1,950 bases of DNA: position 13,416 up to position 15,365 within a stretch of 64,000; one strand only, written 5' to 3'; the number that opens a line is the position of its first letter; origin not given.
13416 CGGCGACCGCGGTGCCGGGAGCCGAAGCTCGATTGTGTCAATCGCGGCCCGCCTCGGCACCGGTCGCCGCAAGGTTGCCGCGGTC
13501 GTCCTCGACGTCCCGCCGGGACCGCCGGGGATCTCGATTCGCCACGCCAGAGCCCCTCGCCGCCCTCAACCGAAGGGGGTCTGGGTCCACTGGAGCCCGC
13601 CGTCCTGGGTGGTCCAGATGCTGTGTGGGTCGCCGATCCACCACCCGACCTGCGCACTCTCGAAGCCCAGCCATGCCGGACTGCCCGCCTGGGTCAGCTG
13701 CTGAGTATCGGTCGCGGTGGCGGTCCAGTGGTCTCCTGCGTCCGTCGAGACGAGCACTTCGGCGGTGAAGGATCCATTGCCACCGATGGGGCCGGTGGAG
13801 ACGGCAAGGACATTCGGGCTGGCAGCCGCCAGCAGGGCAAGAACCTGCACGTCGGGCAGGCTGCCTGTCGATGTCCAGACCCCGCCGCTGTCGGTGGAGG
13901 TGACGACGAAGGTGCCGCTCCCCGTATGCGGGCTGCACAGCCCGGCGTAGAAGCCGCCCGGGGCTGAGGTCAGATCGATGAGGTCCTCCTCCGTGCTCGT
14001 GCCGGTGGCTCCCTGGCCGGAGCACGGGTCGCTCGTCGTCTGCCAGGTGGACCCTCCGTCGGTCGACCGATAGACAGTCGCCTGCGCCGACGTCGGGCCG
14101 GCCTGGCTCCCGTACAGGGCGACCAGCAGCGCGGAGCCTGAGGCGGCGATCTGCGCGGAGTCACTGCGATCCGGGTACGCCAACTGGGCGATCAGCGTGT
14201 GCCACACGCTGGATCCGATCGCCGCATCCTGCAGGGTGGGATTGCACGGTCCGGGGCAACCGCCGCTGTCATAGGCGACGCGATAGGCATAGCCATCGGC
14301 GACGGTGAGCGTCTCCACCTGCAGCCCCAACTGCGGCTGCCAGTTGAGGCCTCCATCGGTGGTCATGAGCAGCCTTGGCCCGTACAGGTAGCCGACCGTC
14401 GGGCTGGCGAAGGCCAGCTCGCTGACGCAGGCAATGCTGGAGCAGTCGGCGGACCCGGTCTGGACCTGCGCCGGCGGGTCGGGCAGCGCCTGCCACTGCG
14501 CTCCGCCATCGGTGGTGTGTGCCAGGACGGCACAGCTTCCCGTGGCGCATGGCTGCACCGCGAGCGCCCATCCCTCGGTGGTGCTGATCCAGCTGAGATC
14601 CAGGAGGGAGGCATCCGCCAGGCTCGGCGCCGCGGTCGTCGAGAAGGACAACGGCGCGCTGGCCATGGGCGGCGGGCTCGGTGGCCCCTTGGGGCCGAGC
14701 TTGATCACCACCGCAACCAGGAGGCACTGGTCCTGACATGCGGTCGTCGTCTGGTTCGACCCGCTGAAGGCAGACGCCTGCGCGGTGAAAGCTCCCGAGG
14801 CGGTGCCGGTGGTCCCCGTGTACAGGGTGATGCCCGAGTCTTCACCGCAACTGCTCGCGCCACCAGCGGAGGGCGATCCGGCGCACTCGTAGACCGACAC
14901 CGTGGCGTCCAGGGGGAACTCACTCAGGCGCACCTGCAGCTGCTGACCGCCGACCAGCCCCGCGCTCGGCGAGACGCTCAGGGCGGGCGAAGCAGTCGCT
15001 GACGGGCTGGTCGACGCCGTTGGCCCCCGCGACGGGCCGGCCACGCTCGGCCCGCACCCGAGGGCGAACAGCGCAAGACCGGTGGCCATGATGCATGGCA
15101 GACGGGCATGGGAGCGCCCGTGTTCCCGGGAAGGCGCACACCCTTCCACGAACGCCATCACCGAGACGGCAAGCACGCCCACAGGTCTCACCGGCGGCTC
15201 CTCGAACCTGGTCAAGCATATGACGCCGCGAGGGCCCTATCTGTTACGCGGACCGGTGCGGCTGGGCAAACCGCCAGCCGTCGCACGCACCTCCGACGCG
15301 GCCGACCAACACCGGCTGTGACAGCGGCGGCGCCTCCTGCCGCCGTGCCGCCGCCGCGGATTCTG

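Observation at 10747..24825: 14-kb integrase-bearing island inserted at tRNA-Cys, bounded by a direct repeat of the tRNA 5' half (atypical polarity)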

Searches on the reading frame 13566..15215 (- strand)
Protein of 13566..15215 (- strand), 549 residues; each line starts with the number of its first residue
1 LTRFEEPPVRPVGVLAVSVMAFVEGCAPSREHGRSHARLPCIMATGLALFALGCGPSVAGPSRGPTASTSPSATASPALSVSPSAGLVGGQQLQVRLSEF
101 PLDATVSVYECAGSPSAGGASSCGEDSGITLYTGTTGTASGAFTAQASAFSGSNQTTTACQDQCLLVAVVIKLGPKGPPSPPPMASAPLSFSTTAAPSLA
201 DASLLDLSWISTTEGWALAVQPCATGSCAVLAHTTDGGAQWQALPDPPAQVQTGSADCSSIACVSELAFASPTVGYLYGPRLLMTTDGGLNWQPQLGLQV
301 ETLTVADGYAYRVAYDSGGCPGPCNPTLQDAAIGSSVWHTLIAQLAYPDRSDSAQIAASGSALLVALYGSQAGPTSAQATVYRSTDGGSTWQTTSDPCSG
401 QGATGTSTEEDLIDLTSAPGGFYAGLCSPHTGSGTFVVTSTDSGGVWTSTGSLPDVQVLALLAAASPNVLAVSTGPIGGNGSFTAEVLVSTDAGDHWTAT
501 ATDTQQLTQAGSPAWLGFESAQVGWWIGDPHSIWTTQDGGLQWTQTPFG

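Call 10: search_protein_families(library=pfam, proteins=[window:13566-15215:-], max_evalue=0.01)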
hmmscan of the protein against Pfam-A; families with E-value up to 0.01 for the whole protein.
window:13566-15215:- (549 aa): 4 families
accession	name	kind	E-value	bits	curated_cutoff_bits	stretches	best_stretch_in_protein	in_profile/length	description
PF14870.12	PSII_BNR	-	1.5e-08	34.7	27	0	263-296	19-54/303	Photosynthesis system II assembly factor YCF48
PF15902.12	Sortilin-Vps10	-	3.3e-06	26.6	33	0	438-545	4-111/446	Sortilin, neurotensin receptor 3,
PF00960.24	Neocarzinostat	-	6.4e-06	26.6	25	1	79-172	1-92/110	Neocarzinostatin family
PF02012.26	BNR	-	0.00051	20.1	27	0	382-393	1-12/12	BNR/Asp-box repeat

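Call 40: search_protein_families(library=padloc, proteins=[window:13566-15215:-], max_evalue=0.01)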
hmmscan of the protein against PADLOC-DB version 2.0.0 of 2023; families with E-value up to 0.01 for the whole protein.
window:13566-15215:- (549 aa): 0 families

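Call 54: search_protein_families(library=ncbifam, proteins=[window:13566-15215:-], max_evalue=0.01)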
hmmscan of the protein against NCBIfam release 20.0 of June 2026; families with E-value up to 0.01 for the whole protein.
window:13566-15215:- (549 aa): 3 families
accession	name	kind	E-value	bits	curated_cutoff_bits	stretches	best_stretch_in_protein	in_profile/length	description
NF040680.1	chromo_anti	equivalog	2.5e-10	40.3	86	1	67-174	13-119/133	enediyne antibiotic chromoprotein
NF010237.0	PRK13684.1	equivalog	3.7e-09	36.1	326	0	201-292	45-121/334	photosynthesis system II assembly factor Ycf48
NF045728.1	glycosyl_F510_1955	equivalog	5.1e-05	22.7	175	0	377-465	156-229/246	F510_1955 family glycosylhydrolase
